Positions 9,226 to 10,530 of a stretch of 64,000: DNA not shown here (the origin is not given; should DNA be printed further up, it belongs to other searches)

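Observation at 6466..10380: Phosphonate module without a decarboxylase in a surface-glycan locus: LicD, CyTase-PepM fusion, LicC-like NTase and a ComC-like Ldh_2 dehydrogenase (predicted phosphonolactate-type decoration)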

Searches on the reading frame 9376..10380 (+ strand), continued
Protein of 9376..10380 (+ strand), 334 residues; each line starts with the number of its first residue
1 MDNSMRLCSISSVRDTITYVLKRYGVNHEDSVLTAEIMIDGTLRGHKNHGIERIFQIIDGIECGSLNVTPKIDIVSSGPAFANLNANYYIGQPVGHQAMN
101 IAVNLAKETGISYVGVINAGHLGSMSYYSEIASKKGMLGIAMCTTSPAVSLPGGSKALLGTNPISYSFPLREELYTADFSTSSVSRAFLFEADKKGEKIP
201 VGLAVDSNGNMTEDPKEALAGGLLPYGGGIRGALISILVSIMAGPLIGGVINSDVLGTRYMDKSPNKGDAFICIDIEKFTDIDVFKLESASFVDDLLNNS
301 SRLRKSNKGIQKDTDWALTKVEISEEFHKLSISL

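Call 19: find_related_loci(query=A2, collection=metagenome_contigs, flank=10000)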
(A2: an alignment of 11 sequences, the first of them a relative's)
Query A2 (334 aa) in metagenome_contigs; peptide patterns used: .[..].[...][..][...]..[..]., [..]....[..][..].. (x = any residue, [..] = any of these).
98 stretches matched a pattern; 35 encode a relative of the query (tblastn E <= 1e-3); 35 distinct loci.
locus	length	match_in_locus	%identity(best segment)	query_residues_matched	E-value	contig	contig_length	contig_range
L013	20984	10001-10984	70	3-330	5e-158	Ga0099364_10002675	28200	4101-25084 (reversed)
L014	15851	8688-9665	43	6-330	1e-84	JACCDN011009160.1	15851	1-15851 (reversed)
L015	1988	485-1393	41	7-308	2e-82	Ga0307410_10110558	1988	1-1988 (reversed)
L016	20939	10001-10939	46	11-314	8e-78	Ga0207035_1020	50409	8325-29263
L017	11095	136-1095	43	17-334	4e-75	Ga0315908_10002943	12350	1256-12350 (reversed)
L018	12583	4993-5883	42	3-299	3e-74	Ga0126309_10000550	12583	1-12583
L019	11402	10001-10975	40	4-327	8e-73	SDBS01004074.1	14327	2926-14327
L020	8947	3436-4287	42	1-285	4e-69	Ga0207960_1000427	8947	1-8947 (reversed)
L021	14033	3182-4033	42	1-285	4e-69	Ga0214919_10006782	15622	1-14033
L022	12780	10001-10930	39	12-325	2e-67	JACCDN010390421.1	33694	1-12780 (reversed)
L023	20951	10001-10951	45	6-320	4e-93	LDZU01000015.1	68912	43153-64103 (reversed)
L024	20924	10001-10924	39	10-308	1e-65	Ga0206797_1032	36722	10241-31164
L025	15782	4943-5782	31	20-286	1e-35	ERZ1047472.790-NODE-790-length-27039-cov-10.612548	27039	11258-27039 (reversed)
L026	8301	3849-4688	31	20-286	1e-35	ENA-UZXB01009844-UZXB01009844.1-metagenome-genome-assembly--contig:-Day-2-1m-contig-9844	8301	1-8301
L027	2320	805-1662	30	20-299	3e-34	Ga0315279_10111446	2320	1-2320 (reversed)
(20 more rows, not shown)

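Call 28: find_encoding_contigs(protein=P0004, flank=10000, max_places=1)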
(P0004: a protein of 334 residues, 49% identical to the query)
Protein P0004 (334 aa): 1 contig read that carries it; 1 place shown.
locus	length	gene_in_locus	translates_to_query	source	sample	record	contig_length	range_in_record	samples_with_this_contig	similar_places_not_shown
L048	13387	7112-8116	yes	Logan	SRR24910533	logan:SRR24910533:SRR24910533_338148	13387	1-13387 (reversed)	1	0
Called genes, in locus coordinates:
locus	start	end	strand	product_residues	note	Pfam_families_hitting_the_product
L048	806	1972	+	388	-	PF02350:Epimerase_2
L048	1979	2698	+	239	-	PF02348:CTP_transf_3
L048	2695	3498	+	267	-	PF03328:HpcH_HpaI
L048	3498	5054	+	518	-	PF00501:AMP-binding, PF13193:AMP-binding_C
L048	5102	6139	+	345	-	PF04055:Radical_SAM, PF13186:SPASM (weak)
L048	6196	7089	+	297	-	PF13714:PEP_mutase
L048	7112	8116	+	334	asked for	PF02615:Ldh_2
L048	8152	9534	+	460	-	PF01408:GFO_IDH_MocA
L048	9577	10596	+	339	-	PF14399:BtrH_N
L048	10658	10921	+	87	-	PF23297:ACP_SdgA_C (weak), PF00550:PP-binding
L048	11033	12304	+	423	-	PF00501:AMP-binding (weak), PF27533:CapK_C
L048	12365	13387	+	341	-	?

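Call 29: find_encoding_contigs(protein=P0005, flank=10000, max_places=1)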
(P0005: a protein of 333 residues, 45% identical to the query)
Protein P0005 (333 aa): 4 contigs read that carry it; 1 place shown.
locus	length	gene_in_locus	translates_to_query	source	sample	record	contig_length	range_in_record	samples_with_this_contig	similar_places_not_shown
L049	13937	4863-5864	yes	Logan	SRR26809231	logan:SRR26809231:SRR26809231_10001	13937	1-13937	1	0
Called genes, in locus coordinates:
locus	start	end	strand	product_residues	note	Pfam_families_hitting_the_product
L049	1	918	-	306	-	?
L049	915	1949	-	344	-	PF05496:RuvB_N, PF00004:AAA, PF07728:AAA_5 (weak), PF17864:AAA_lid_4, PF05491:WHD_RuvB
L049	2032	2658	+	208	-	PF14681:UPRTase, PF00156:Pribosyltran (weak)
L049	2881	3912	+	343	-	PF13353:Fer4_12 (weak), PF04055:Radical_SAM, PF13186:SPASM (weak)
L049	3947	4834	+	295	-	PF13714:PEP_mutase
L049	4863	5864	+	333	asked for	PF02615:Ldh_2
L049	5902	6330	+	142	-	PF00293:NUDIX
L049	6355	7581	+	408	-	PF01071:GARS_A (weak), PF02222:ATP-grasp (weak), PF02786:CPSase_L_D2, PF07478:Dala_Dala_lig_C, PF13535:ATP-grasp_4, PF18603:LAL_C2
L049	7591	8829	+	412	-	PF01071:GARS_A (weak), PF02655:ATP-grasp_3 (weak), PF02786:CPSase_L_D2, PF08443:RimK (weak), PF07478:Dala_Dala_lig_C, PF13535:ATP-grasp_4, PF18603:LAL_C2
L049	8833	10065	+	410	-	PF02655:ATP-grasp_3, PF01071:GARS_A (faint), PF02786:CPSase_L_D2, PF07478:Dala_Dala_lig_C (weak), PF13535:ATP-grasp_4, PF18603:LAL_C2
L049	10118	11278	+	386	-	PF05977:MFS_3, PF07690:MFS_1, PF13347:MFS_2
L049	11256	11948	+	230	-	PF02223:Thymidylate_kin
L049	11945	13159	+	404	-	-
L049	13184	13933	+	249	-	PF01408:GFO_IDH_MocA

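Call 30: find_encoding_contigs(protein=P0021, flank=10000, max_places=1)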
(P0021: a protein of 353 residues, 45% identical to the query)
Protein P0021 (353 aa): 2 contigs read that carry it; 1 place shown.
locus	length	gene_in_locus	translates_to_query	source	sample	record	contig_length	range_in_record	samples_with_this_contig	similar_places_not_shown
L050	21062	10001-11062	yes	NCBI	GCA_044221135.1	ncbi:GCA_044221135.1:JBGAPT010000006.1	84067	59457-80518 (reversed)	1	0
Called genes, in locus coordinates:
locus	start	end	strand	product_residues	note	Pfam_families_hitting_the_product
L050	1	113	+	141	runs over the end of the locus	-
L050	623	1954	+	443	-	PF01554:MatE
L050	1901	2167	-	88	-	-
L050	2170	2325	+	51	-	-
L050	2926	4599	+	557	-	PF01554:MatE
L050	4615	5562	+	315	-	PF13714:PEP_mutase, PF00463:ICL (faint)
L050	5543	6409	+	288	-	PF05721:PhyH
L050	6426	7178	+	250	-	PF04055:Radical_SAM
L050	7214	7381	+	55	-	-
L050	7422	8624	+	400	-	-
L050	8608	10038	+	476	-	PF07690:MFS_1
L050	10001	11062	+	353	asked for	PF02615:Ldh_2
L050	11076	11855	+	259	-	-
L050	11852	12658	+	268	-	PF01887:SAM_HAT_N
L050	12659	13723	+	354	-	-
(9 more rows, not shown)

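Call 34: search_solved_structures(query=window:9376-10377:+, max_evalue=1e-10, show_alignments=2)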
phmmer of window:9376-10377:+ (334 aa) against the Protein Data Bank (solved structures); distinct sequences matched with E-value up to 1e-10: 13.
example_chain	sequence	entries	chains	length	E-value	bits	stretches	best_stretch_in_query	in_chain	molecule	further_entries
2x06_A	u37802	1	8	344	3.2e-57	197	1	16-299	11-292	L-SULFOLACTATE DEHYDROGENASE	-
1v9n_A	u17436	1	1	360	1.5e-51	178.4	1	17-298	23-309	Malate dehydrogenase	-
3uoe_A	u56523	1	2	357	2.6e-39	138.2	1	11-276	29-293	Dehydrogenase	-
4h8a_A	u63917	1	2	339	1.1e-32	116.5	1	16-288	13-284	Ureidoglycolate dehydrogenase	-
1xrh_A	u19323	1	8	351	1.1e-32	116.4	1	16-288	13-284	Ureidoglycolate Dehydrogenase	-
4fjs_A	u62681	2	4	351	1.2e-32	116.3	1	16-288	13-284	Ureidoglycolate dehydrogenase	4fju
1vbi_A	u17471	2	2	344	1.1e-30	109.8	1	20-285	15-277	Type 2 malate/lactate dehydrogenase | malate/L-lactate dehydrogenase family protein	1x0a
1z2i_A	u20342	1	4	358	4.2e-29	104.7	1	23-319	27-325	malate dehydrogenase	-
3i0p_A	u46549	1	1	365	8.5e-26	93.8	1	7-303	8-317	Malate dehydrogenase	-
1wtj_A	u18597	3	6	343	2e-23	86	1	15-278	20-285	ureidoglycolate dehydrogenase | delta1-piperideine-2-carboxylate reductase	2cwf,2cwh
2g8y_A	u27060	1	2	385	3e-21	78.9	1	14-251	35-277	Malate/L-lactate dehydrogenases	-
1nxu_A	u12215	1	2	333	6.5e-19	71.2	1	17-282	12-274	Hypothetical oxidoreductase yiaK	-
1s20_A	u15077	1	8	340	6.8e-19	71.1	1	17-282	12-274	Hypothetical oxidoreductase yiaK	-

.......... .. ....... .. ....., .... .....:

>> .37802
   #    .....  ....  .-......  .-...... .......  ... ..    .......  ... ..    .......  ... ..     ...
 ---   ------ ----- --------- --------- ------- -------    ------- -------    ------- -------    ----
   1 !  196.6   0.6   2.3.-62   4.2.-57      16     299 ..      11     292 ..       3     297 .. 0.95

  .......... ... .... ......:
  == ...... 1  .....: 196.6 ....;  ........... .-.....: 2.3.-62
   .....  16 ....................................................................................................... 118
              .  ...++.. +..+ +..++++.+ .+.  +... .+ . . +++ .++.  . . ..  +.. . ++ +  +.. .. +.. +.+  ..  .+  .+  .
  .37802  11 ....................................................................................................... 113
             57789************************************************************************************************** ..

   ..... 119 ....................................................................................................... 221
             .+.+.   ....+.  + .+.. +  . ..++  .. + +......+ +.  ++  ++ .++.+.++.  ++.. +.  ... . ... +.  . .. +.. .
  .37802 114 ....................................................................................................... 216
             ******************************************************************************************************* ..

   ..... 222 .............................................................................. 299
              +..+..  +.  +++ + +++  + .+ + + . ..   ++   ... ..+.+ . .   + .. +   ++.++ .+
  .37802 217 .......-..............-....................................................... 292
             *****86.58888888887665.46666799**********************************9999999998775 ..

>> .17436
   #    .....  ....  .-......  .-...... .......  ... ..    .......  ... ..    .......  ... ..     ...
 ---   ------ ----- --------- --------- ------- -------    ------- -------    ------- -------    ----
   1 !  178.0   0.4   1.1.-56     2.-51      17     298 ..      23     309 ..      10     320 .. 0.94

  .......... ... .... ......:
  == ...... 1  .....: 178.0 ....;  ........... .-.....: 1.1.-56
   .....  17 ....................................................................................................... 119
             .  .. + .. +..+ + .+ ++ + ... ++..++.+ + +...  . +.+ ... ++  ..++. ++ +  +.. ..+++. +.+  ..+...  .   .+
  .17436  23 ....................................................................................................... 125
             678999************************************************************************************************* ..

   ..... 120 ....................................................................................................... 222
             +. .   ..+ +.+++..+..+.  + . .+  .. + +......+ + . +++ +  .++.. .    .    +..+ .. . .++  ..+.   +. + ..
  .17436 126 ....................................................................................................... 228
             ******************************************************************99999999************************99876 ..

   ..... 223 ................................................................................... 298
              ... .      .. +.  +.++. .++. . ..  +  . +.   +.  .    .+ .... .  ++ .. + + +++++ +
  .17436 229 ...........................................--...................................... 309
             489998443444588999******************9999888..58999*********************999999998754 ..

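Call 46: find_encoding_contigs(protein=P0016, flank=10000, max_places=1)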
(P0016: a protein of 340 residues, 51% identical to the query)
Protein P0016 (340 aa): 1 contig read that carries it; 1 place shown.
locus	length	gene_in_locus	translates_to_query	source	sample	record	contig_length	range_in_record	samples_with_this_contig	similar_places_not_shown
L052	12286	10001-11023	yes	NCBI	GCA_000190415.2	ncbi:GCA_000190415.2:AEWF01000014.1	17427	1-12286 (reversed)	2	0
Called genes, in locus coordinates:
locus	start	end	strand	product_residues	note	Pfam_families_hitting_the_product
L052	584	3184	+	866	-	PF01326:PPDK_N, PF00391:PEP-utilizers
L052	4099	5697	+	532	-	PF02310:B12-binding, PF04055:Radical_SAM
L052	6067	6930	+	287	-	PF11019:DUF2608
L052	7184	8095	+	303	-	PF13714:PEP_mutase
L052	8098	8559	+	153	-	PF01230:HIT (weak)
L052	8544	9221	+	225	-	PF13238:AAA_18, PF13521:AAA_28 (weak), PF13671:AAA_33 (weak), PF00406:ADK, PF13207:AAA_17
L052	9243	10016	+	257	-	PF01887:SAM_HAT_N (weak)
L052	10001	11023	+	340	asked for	PF02615:Ldh_2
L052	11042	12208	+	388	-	PF00293:NUDIX, PF14815:NUDIX_4 (weak)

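Call 47: find_encoding_contigs(protein=P0023, flank=10000, max_places=1)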
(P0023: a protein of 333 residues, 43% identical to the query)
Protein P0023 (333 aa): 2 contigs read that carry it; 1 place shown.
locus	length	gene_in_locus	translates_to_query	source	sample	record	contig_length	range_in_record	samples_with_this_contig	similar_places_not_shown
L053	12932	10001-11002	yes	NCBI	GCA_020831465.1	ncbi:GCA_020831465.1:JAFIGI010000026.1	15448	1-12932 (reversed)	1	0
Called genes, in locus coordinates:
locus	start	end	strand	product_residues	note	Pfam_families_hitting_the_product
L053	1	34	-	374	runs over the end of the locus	PF00923:TAL_FSA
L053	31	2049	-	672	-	PF00456:Transketolase_N, PF02779:Transket_pyr, PF02780:Transketolase_C (weak), PF22613:Transketolase_C_1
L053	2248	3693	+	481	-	PF00890:FAD_binding_2 (weak), PF01266:DAO, PF01593:Amino_oxidase (weak), PF01946:Thi4 (weak), PF03486:HI0933_like (faint), PF07992:Pyr_redox_2 (faint), PF12831:FAD_oxidored, PF13450:NAD_binding_8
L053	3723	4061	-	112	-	PF00581:Rhodanese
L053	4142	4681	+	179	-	PF07884:VKOR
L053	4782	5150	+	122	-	PF03779:SPW (weak)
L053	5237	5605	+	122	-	-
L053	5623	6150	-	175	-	PF01243:PNPOx_N (weak), PF16242:Pyrid_ox_like (weak)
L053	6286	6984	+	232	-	PF00406:ADK, PF13207:AAA_17, PF05191:ADK_lid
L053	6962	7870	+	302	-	PF05721:PhyH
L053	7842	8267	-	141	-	PF01230:HIT (weak)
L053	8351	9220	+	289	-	PF13714:PEP_mutase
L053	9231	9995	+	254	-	PF01887:SAM_HAT_N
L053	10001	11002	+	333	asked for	PF02615:Ldh_2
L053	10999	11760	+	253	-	-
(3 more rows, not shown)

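Call 48: find_encoding_contigs(protein=P0026, flank=10000, max_places=1)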
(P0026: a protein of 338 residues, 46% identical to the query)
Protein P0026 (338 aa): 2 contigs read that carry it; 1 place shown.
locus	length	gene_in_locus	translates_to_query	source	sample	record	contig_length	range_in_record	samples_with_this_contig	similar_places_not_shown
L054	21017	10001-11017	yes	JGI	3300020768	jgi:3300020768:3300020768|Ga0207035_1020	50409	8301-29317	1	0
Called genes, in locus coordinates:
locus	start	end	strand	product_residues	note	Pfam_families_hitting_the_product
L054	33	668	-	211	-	PF00857:Isochorismatase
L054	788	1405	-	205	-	-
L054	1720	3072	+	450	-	PF05673:DUF815 (faint), PF05496:RuvB_N, PF20720:nSTAND3 (weak), PF00004:AAA, PF07728:AAA_5, PF13173:AAA_14 (weak), PF16193:AAA_assoc_2, PF12002:MgsA_C, +5 more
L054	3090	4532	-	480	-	PF01637:ATPase_2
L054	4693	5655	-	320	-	PF13353:Fer4_12 (faint), PF04055:Radical_SAM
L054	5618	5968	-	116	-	PF11953:DUF3470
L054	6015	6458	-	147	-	-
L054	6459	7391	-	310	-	PF13714:PEP_mutase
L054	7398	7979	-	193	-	PF20221:DUF6580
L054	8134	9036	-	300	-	PF05721:PhyH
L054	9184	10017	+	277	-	PF01887:SAM_HAT_N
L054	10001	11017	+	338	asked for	PF02615:Ldh_2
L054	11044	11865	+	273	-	-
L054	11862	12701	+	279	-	PF18143:HAD_SAK_2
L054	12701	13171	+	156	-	PF00293:NUDIX, PF14815:NUDIX_4 (weak)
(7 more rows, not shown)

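Call 54: search_protein_families(library=pfam, alignment_id=A3, max_evalue=0.0001)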
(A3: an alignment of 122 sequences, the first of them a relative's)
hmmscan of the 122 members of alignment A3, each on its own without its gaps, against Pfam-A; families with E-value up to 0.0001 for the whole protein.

A. member 1, L009:315-1277:- (321 aa): 1 family
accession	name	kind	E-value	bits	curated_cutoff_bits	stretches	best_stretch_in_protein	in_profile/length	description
PF01712.25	dNK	-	5.2e-07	30.1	27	1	49-228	2-188/203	Deoxynucleoside kinase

B. families by the number of members that match (of 122 scanned): 145 families (the first 25 are shown)
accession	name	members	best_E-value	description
PF02615.19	Ldh_2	9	1.4e-90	Malate/L-lactate dehydrogenase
PF13714.12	PEP_mutase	5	3.8e-60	Phosphoenolpyruvate phosphomutase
PF04055.27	Radical_SAM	5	2.2e-26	Radical SAM superfamily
PF01887.21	SAM_HAT_N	5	2.2e-11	SAM hydroxide adenosyltransferase N-terminal domain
PF02786.22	CPSase_L_D2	4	6.6e-88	Carbamoyl-phosphate synthase L chain, ATP binding domain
PF00005.33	ABC_tran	4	6.2e-36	ABC transporter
PF07478.18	Dala_Dala_lig_C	4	2.9e-11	D-ala D-ala ligase C-terminus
PF01071.24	GARS_A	4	3.5e-07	Phosphoribosylglycinamide synthetase, ATP-grasp (A) domain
PF01230.28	HIT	4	5.4e-07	HIT domain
PF13535.11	ATP-grasp_4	3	3.3e-22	ATP-grasp domain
PF05721.19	PhyH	3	1.6e-17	Phytanoyl-CoA dioxygenase (PhyH)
PF00293.34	NUDIX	3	2.5e-15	NUDIX domain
PF13353.11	Fer4_12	3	3.1e-14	4Fe-4S single cluster domain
PF18603.7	LAL_C2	3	3.3e-13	L-amino acid ligase C-terminal domain 2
PF13419.12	HAD_2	3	4.5e-13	Haloacid dehalogenase-like hydrolase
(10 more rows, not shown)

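Call 64: search_protein_families(library=pfam, proteins=[L001:5047-5976:+, L001:8519-9250:+, L001:3187-4647:-], max_evalue=1)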
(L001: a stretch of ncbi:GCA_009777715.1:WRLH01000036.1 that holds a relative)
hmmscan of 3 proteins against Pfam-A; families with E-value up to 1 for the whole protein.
L001:5047-5976:+ (310 aa): 1 family
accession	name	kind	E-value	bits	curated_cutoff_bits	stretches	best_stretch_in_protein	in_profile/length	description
PF04754.18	Transposase_31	-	0.007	16.4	21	1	80-169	71-150/203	Putative transposase, YhgA-like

L001:8519-9250:+ (244 aa): 4 families
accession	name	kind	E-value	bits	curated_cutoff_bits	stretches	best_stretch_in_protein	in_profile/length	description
PF01066.26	CDP-OH_P_transf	-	2.6e-05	25.1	22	1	47-185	5-120/152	CDP-alcohol phosphatidyltransferase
PF07344.16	Amastin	-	0.00058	20.2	27.2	1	35-84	64-114/157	Amastin surface glycoprotein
PF17461.7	DUF5423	-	0.011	15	25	1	66-168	42-145/348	Family of unknown function (DUF5423)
PF09531.15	Ndc1_Nup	-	0.03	13.5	29.8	1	124-239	119-225/607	Nucleoporin protein Ndc1-Nup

L001:3187-4647:- (486 aa): 4 families
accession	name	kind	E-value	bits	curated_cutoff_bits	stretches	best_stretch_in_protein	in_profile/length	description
PF00092.34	VWA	-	0.0027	18.4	23.8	1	14-112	2-91/174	von Willebrand factor type A domain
PF13306.12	LRR_5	-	0.018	15.3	27.7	1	300-348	78-126/127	BspA type Leucine rich repeat region (6 copies)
PF13519.12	VWA_2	-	0.034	15.2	27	1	14-105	1-81/107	von Willebrand factor type A domain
PF15205.11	PLAC9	-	0.034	15.1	27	1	304-343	19-58/74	Placenta-specific protein 9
